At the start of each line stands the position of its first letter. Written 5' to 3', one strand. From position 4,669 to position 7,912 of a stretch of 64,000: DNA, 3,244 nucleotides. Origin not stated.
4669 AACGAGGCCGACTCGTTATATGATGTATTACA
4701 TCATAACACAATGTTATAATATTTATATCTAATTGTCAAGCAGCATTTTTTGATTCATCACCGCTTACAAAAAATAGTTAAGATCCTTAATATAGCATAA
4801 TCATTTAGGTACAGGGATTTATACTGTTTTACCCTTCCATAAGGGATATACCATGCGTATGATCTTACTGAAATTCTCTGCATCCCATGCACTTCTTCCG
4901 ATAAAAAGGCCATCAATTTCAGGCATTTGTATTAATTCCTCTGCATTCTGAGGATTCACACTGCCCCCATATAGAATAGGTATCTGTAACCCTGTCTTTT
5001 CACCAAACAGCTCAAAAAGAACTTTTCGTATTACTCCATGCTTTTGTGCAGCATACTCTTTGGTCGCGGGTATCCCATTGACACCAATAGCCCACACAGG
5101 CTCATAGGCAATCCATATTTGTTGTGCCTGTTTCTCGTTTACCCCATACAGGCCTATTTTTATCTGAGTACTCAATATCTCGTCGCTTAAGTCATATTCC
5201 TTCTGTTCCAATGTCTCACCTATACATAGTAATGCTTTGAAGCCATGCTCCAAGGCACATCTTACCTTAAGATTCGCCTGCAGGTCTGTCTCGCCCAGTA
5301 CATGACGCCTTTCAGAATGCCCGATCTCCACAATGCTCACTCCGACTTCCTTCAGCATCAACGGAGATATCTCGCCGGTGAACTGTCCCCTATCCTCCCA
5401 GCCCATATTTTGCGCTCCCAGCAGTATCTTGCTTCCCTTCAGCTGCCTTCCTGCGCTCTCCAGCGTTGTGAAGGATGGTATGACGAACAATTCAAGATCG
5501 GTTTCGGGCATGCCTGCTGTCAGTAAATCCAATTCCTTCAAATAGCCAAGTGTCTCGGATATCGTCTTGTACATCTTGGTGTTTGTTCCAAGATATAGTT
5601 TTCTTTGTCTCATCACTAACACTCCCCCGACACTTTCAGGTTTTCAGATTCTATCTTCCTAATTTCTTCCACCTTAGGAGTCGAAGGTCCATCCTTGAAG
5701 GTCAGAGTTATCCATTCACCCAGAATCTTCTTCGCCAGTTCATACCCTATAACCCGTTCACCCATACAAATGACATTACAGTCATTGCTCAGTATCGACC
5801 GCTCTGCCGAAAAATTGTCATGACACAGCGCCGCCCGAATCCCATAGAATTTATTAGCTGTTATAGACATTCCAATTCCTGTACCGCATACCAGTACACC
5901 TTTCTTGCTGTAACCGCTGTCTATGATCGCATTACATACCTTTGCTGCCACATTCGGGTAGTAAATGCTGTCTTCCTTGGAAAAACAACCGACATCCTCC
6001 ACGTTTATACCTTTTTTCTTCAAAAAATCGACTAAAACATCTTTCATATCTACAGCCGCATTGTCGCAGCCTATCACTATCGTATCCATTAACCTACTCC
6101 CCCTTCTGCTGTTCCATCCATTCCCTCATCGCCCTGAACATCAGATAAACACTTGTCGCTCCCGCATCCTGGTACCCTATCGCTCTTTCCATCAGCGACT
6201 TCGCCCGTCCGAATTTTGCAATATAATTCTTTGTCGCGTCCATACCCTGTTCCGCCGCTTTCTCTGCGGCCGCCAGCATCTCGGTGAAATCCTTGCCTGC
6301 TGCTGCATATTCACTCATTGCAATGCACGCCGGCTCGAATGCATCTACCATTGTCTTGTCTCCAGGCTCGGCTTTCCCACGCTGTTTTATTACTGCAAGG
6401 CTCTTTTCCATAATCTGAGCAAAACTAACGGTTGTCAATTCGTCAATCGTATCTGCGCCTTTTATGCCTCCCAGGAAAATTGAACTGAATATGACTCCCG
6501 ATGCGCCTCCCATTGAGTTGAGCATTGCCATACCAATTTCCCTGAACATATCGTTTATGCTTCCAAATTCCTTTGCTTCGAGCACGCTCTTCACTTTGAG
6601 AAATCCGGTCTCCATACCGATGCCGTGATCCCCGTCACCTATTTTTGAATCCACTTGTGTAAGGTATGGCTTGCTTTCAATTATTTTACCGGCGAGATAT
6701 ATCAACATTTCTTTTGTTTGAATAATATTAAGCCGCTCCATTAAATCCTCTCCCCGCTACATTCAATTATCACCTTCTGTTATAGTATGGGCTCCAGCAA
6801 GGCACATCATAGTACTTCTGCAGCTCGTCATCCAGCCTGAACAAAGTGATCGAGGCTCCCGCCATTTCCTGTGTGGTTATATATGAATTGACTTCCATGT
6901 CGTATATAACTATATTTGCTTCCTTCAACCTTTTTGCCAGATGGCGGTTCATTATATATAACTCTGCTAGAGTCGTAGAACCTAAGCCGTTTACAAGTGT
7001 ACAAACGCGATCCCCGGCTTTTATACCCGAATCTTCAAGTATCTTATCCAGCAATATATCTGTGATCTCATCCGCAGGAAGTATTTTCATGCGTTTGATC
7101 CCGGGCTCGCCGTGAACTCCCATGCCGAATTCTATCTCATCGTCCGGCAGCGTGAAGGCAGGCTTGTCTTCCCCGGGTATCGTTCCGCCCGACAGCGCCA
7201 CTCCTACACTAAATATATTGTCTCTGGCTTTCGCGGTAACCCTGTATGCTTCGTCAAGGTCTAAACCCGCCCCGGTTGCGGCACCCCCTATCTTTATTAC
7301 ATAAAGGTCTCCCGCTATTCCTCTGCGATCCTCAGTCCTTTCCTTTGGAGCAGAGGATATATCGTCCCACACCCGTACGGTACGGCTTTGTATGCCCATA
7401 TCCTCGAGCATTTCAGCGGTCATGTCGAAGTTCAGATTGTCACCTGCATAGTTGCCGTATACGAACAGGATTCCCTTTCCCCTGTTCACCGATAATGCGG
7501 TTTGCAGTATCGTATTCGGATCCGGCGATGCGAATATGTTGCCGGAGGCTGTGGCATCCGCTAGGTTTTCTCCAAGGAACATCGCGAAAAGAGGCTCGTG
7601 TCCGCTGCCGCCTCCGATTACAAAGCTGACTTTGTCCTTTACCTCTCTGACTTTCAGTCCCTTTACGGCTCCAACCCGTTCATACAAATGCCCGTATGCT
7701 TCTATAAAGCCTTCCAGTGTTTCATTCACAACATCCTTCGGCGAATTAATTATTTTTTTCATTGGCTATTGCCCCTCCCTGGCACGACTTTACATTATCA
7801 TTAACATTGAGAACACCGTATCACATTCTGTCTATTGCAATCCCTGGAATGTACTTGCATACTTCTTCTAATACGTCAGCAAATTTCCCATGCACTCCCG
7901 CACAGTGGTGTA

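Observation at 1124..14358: Sugar catabolic locus combining a DhaK/L kinase, adjacent TIM- and RpiB-paralog isomerases, a FucI-like isomerase, a split transketolase and a beta-hydroxyacid dehydrogenase: possible tetrose/branched-sugar route to erythrose-4-P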

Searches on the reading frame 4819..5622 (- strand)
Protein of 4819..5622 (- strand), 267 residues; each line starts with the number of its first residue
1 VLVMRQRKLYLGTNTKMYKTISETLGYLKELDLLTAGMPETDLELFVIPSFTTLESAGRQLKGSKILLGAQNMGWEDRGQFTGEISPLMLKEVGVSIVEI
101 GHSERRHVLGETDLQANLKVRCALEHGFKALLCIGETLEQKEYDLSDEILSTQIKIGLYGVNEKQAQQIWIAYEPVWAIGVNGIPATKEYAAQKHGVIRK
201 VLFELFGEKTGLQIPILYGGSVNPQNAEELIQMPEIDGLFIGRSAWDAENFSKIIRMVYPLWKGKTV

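Call 3: search_protein_families(library=pfam, proteins=[window:4819-5622:-])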
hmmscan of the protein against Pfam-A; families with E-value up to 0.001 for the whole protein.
window:4819-5622:- (267 aa): 1 family
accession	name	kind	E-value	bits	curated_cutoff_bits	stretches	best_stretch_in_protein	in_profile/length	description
PF00121.24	TIM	-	2e-75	253.9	20.1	1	11-257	3-244/245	Triosephosphate isomerase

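Call 4: search_protein_families(library=ncbifam, proteins=[window:4819-5622:-])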
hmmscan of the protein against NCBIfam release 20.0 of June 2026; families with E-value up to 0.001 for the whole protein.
window:4819-5622:- (267 aa): 9 families
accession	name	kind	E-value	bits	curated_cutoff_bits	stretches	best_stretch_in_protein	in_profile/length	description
NF011497.0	PRK14905.1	equivalog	4.9e-106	355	485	1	4-259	1-260/357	triosephosphate isomerase/PTS system glucose/sucrose-specific transporter subunit IIB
NF012036.0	PRK15492.1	equivalog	1.2e-102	342.8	509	1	7-257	3-257/261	triosephosphate isomerase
NF000722.0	PRK00042.2-1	equivalog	4.6e-93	311.2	293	1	7-258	2-248/256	triose-phosphate isomerase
NF010569.0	PRK13962.1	equivalog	5.3e-72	242.9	883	1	6-257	396-643/645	bifunctional phosphoglycerate kinase/triosephosphate isomerase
NF000728.0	PRK00042.3-2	equivalog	3.2e-46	157.7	255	1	12-257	4-228/231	triose-phosphate isomerase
NF011163.0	PRK14565.1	equivalog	8e-45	153.4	298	1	13-259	7-235/240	triosephosphate isomerase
TIGR00419.1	tim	equivalog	3.9e-36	125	130.6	1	40-244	29-223/228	triose-phosphate isomerase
NF000729.0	PRK00042.3-3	equivalog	8.7e-33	114.1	309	1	16-256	10-232/234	triose-phosphate isomerase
NF003302.0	PRK04302.1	subfamily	1.6e-06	28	132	1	38-137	32-124/223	triose-phosphate isomerase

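Call 39: search_solved_structures(query=window:4819-5622:-, max_evalue=1e-20)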
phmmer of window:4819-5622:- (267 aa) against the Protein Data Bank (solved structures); distinct sequences matched with E-value up to 1e-20: 182 (the best 60 are shown).
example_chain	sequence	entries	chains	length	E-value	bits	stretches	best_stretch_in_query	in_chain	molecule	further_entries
11ef_A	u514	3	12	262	3.3e-65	223.5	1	7-255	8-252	L-erythrulose-1-phosphate isomerase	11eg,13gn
1b9b_A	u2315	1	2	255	2.4e-61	210.9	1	7-257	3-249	PROTEIN (TRIOSEPHOSPHATE ISOMERASE)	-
4y96_A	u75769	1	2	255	1.2e-54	188.8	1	5-256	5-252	Triosephosphate Isomerase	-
7rmn_A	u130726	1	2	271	4.3e-53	183.8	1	7-259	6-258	Triosephosphate isomerase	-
4y8f_A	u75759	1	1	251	8.2e-53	182.9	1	10-255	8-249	Triosephosphate Isomerase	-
7n8u_A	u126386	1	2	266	7.4e-51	176.5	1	6-260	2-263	Triosephosphate isomerase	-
7rgc_A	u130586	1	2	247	1.9e-50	175.1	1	8-258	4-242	Triosephosphate isomerase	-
6bve_A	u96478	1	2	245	5.5e-49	170.4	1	6-256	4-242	Triosephosphate isomerase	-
1btm_A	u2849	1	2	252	8.2e-47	163.2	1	8-255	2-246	TRIOSEPHOSPHATE ISOMERASE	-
4ymz_A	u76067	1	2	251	4.2e-46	160.9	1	8-252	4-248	Triosephosphate isomerase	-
4x22_A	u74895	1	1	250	4.5e-46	160.8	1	11-252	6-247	Triosephosphate isomerase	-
2btm_A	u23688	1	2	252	1.4e-45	159.1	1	8-255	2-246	PROTEIN (TRIOSEPHOSPHATE ISOMERASE)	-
1yya_A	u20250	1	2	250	1.6e-45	159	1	7-257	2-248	triosephosphate isomerase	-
8v2x_A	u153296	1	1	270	2.1e-45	158.6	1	6-248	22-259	Triosephosphate isomerase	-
8v09_A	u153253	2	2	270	2.5e-44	155.1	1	6-248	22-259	Triosephosphate isomerase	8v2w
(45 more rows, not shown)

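Call 41: search_solved_structures(query=window:4819-5622:-, max_evalue=1e-55, show_alignments=2)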
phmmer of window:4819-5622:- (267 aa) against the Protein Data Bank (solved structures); distinct sequences matched with E-value up to 1e-55: 2.
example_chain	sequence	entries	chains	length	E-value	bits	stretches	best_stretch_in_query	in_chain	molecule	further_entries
11ef_A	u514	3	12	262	3.3e-65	223.5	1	7-255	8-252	L-erythrulose-1-phosphate isomerase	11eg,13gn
1b9b_A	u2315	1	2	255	2.4e-61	210.9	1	7-257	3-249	PROTEIN (TRIOSEPHOSPHATE ISOMERASE)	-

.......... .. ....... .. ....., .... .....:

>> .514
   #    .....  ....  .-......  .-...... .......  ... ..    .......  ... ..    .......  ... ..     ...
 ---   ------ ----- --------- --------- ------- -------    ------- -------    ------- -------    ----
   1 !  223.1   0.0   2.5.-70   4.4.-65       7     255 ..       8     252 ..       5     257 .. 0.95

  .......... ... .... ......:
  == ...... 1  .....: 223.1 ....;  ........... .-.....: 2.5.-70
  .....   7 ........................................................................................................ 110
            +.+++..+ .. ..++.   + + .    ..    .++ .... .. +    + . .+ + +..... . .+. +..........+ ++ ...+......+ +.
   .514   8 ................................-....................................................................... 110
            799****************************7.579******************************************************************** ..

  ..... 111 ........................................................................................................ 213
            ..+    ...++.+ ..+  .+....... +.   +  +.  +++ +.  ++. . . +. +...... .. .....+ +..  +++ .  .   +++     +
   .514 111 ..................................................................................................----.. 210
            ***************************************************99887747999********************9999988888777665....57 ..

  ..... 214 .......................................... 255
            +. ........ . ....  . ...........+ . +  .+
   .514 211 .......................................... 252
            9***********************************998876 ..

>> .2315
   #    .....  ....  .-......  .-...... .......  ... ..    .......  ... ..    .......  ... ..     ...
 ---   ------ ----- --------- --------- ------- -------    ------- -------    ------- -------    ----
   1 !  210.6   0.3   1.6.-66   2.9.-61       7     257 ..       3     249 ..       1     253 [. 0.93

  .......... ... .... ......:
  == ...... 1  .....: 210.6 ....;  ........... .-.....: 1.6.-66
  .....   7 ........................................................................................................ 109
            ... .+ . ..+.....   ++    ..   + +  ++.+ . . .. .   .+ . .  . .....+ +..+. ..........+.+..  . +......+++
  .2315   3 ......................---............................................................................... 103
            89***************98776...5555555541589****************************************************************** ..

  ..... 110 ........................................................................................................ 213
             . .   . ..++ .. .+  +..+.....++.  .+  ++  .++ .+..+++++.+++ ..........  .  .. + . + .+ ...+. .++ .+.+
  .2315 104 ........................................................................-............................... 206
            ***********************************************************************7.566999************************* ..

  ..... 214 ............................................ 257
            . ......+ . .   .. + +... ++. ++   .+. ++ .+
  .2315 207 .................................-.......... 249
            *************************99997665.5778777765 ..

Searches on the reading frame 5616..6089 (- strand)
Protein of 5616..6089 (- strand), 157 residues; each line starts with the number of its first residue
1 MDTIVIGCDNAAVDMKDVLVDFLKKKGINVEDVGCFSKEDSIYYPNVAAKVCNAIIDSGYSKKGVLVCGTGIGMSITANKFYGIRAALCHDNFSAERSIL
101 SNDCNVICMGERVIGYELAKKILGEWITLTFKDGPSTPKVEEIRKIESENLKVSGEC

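Call 3: search_protein_families(library=pfam, proteins=[window:5616-6089:-])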
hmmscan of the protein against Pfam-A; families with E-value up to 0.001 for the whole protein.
window:5616-6089:- (157 aa): 1 family
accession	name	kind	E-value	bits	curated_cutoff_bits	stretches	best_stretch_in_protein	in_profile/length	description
PF02502.23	LacAB_rpiB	-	1e-49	168.5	24.7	1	4-143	1-138/138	Ribose/Galactose Isomerase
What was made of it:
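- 5616..6089 (-): RpiB paralog of the EryI/DerI type. LacAB_rpiB (call 3).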

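Call 4: search_protein_families(library=ncbifam, proteins=[window:5616-6089:-])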
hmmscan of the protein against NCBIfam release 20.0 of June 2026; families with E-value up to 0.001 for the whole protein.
window:5616-6089:- (157 aa): 12 families
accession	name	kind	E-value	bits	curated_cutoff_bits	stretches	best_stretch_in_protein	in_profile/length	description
NF004051.0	PRK05571.1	subfamily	2.2e-50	170.3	135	1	3-148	3-147/149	ribose-5-phosphate isomerase B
TIGR01120.1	rpiB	equivalog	2.4e-44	150.8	138.65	1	4-147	2-143/143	ribose 5-phosphate isomerase B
NF051858.1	EryPhIsonDerIRhiz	equivalog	7.5e-42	142.9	240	1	4-148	3-148/150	D-erythrulose-4-phosphate isomerase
TIGR00689.1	rpiB_lacA_lacB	subfamily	8.1e-41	139.3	88.3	1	4-148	1-144/145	RpiB/LacA/LacB family sugar-phosphate isomerase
TIGR02133.1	RPI_actino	equivalog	2.9e-36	124.6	168.2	1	4-145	3-144/148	ribose-5-phosphate isomerase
NF006381.0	PRK08622.1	equivalog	2.8e-29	102.1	234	1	4-150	3-148/171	galactose-6-phosphate isomerase subunit LacB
TIGR01119.1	lacB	equivalog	6.9e-23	81.2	312.55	1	4-151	3-149/171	galactose-6-phosphate isomerase subunit LacB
NF009258.0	PRK12615.1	equivalog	1.4e-20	73.8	325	1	4-150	3-148/171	galactose-6-phosphate isomerase subunit LacB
NF006380.0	PRK08621.1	equivalog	9.1e-18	65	164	1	3-140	2-135/142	galactose-6-phosphate isomerase subunit LacA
NF009257.0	PRK12613.1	equivalog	6.4e-14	52.3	243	1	3-144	2-138/141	galactose-6-phosphate isomerase subunit LacA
TIGR01118.1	lacA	equivalog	7.2e-12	45.6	181.1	1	3-140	2-135/141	galactose-6-phosphate isomerase subunit LacA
NF006753.0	PRK09273.1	equivalog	0.00099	18.5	137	0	18-109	21-112/211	hypothetical protein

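Call 12: list_cluster_members(proteins=[P0001, window:5616-6089:-, window:4819-5622:-, window:11098-12489:-])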
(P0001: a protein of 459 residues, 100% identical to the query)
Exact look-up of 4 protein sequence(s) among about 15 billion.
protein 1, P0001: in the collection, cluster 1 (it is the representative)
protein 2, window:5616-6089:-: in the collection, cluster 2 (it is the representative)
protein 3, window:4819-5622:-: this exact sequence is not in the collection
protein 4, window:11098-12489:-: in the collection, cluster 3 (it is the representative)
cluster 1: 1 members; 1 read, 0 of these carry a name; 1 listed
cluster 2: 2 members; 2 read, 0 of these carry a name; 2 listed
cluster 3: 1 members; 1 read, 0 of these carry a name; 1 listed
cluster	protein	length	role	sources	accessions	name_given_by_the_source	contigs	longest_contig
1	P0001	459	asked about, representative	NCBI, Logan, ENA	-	-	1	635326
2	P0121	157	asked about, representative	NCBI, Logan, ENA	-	-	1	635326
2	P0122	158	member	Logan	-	-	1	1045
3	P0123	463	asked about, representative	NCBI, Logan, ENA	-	-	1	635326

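Call 40: search_solved_structures(query=window:5616-6089:-, max_evalue=1e-15)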
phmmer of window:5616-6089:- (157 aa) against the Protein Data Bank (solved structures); distinct sequences matched with E-value up to 1e-15: 18.
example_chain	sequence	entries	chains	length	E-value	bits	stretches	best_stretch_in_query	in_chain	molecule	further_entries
3qd5_A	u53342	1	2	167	2.4e-34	121.8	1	4-150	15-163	putative ribose-5-phosphate isomerase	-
3sdw_A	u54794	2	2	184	3.4e-34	121.3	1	4-150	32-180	ribose 5-phosphate isomerase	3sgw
3he8_A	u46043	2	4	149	1.8e-31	112.5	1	4-149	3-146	Ribose-5-phosphate isomerase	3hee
3ph3_A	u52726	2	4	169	2.7e-31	111.9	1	4-149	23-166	Ribose-5-phosphate isomerase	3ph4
2vvr_A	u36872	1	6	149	4.4e-31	111.2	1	2-148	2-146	RIBOSE-5-PHOSPHATE ISOMERASE B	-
1nn4_A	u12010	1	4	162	1.1e-30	109.9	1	2-148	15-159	Ribose 5-phosphate isomerase B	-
6fxw_A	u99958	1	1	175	6.9e-29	104.1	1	4-152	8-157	Putative ribose 5-phosphate isomerase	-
5ifz_A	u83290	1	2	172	3.7e-28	101.7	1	5-149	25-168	Ribose 5-phosphate isomerase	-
3k7o_A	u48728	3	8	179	3.9e-27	98.4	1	4-150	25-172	Ribose 5-phosphate isomerase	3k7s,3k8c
6fxl_A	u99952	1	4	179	5.8e-26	94.6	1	4-150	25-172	Ribose 5-phosphate isomerase, putative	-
3m1p_A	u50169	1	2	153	6.9e-26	94.3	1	4-149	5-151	Ribose 5-phosphate isomerase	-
3k7p_A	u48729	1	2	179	7.3e-26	94.3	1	4-150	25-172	Ribose 5-phosphate isomerase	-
1o1x_A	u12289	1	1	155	2.6e-25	92.5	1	4-143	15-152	ribose-5-phosphate isomerase RpiB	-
4em8_A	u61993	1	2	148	6.9e-25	91.1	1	4-142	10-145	Ribose 5-phosphate isomerase B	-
6fxs_A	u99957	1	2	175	1e-22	84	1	4-149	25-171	Ribose 5-phosphate isomerase, putative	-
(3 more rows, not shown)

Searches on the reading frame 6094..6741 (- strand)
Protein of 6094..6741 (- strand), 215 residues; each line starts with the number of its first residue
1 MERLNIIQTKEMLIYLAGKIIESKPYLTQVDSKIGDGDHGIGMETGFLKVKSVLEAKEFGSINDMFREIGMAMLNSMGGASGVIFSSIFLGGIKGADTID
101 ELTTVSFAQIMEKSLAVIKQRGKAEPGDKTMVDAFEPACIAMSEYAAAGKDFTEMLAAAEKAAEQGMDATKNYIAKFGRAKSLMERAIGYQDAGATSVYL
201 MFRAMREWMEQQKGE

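Call 3: search_protein_families(library=pfam, proteins=[window:6094-6741:-])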
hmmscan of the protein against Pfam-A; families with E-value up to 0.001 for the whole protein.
window:6094-6741:- (215 aa): 1 family
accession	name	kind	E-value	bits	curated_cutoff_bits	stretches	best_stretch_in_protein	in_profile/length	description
PF02734.22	Dak2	-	7e-53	179.5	27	1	33-206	1-173/174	DAK2 domain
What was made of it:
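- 6094..6741 (-): DhaL subunit (nucleotide-binding). Dak2 (call 3).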

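Call 4: search_protein_families(library=ncbifam, proteins=[window:6094-6741:-])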
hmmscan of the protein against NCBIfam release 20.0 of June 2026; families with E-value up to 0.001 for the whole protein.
window:6094-6741:- (215 aa): 5 families
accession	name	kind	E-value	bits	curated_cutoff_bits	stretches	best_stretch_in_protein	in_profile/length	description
TIGR02365.1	dha_L_ycgS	equivalog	3.3e-50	170.5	138.3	1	11-206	3-195/196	dihydroxyacetone kinase subunit DhaL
NF011049.0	PRK14479.1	subfamily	5.3e-49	167.2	492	1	9-209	364-566/568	dihydroxyacetone kinase family protein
TIGR02361.1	dak_ATP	equivalog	2.4e-30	105.7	574.95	1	10-205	386-582/583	glycerone kinase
TIGR03599.1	YloV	subfamily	3.7e-10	39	396.1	1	34-212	27-196/530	DAK2 domain fusion protein YloV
NF038248.1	FakA_VfrB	equivalog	1.3e-06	27.1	975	1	34-175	34-174/549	fatty acid kinase catalytic subunit FakA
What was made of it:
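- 6094..6741 (-): TIGR02365 scores 170.5, above its cut-off of 138.3 (call 4).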

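Call 44: search_solved_structures(query=window:6094-6741:-, max_evalue=1e-10)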
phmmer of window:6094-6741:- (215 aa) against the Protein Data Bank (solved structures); distinct sequences matched with E-value up to 1e-10: 5.
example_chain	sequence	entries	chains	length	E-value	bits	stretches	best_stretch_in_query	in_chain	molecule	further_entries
2btd_A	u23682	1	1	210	1.6e-31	113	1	23-204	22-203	PTS-DEPENDENT DIHYDROXYACETONE KINASE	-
3pnl_B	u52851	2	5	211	1.6e-31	113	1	23-204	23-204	PTS-dependent dihydroxyacetone kinase, ADP-binding subunit dhaL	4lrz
3cr3_A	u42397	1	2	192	1.2e-27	100.3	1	8-206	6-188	PTS-dependent dihydroxyacetone kinase, ADP-binding subunit dhaL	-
1un9_A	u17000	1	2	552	2.1e-14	57.2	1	21-207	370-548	DIHYDROXYACETONE KINASE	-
1un8_A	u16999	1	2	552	3.4e-14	56.5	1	21-207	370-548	DIHYDROXYACETONE KINASE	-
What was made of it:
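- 6094..6741 (-): PDB hits 2btd and 3pnl (call 44).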

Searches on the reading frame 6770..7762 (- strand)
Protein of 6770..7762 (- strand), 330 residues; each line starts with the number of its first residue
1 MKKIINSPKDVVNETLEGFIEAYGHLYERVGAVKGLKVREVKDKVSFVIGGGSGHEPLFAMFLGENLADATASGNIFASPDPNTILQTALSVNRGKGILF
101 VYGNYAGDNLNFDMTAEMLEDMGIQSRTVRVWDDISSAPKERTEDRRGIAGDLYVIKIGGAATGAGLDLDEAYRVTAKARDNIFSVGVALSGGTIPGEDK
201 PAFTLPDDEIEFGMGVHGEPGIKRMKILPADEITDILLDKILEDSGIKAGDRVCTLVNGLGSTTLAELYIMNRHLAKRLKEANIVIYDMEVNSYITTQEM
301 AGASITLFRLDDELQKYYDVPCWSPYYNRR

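Call 3: search_protein_families(library=pfam, proteins=[window:6770-7762:-])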
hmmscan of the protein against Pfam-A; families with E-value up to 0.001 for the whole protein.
window:6770-7762:- (330 aa): 1 family
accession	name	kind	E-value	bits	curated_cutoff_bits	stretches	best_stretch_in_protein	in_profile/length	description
PF02733.22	Dak1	-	1.7e-104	349.5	31.4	1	18-324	2-311/313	Dak1 domain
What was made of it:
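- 6770..7762 (-): DhaK subunit (substrate-binding) of a Dha-type kinase. Dak1, 349 bits (call 3).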

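Call 4: search_protein_families(library=ncbifam, proteins=[window:6770-7762:-])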
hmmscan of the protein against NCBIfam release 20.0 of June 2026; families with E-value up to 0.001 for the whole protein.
window:6770-7762:- (330 aa): 4 families
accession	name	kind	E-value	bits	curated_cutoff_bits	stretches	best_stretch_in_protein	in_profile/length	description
NF011049.0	PRK14479.1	subfamily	9.9e-118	394.1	492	1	1-329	1-329/568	dihydroxyacetone kinase family protein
TIGR02363.1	dhaK1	equivalog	4.3e-99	331.7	406.25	1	1-323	1-325/329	dihydroxyacetone kinase subunit DhaK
TIGR02361.1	dak_ATP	equivalog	8.3e-75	252.5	574.95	1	2-322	1-338/583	glycerone kinase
TIGR02362.1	dhaK1b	equivalog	8.9e-58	195.9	413.25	1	3-313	1-311/326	DhaKLM operon coactivator DhaQ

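Call 43: search_solved_structures(query=window:6770-7762:-, max_evalue=1e-20)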
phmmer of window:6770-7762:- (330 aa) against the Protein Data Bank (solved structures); distinct sequences matched with E-value up to 1e-20: 12.
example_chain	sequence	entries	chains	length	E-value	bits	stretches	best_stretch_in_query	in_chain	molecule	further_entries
3ct4_A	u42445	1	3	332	5.2e-70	239.4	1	2-313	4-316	PTS-dependent dihydroxyacetone kinase, dihydroxyacetone-binding subunit dhaK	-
4lrx_A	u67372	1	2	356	1.2e-65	225.1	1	1-244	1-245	PTS-dependent dihydroxyacetone kinase, dihydroxyacetone-binding subunit DhaK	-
1oi2_A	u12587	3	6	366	1.4e-65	224.9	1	1-244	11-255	HYPOTHETICAL PROTEIN YCGT | DIHYDROXYACETONE KINASE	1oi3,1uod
4lry_A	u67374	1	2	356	1.7e-65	224.6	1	1-244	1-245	PTS-dependent dihydroxyacetone kinase, dihydroxyacetone-binding subunit DhaK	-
3pnk_A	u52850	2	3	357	3.9e-65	223.4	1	2-244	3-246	PTS-dependent dihydroxyacetone kinase, dihydroxyacetone-binding subunit dhaK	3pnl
1uoe_A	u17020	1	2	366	1.8e-64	221.3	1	1-244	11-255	DIHYDROXYACETONE KINASE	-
3pno_A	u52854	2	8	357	3.9e-64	220.1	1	2-244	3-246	PTS-dependent dihydroxyacetone kinase, dihydroxyacetone-binding subunit dhaK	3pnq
3pnm_A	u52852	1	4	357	1e-63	218.7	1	2-244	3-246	PTS-dependent dihydroxyacetone kinase, dihydroxyacetone-binding subunit dhaK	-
1un8_A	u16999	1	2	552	9.5e-41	143.3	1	39-316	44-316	DIHYDROXYACETONE KINASE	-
1un9_A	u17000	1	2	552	9.7e-41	143.3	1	39-316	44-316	DIHYDROXYACETONE KINASE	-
2iu4_A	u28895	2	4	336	1.3e-40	142.8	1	6-322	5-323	DIHYDROXYACETONE KINASE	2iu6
26vk_A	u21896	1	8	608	3.2e-34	121.8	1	9-325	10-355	Dihydroxyacetone kinase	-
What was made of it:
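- The DhaK and DhaL proteins resemble PTS-dependent enzymes (calls 43, 44), yet no DhaM is nearby.
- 6770..7762 (-): The closest PDB entries are PTS-dependent DhaK proteins (call 43).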
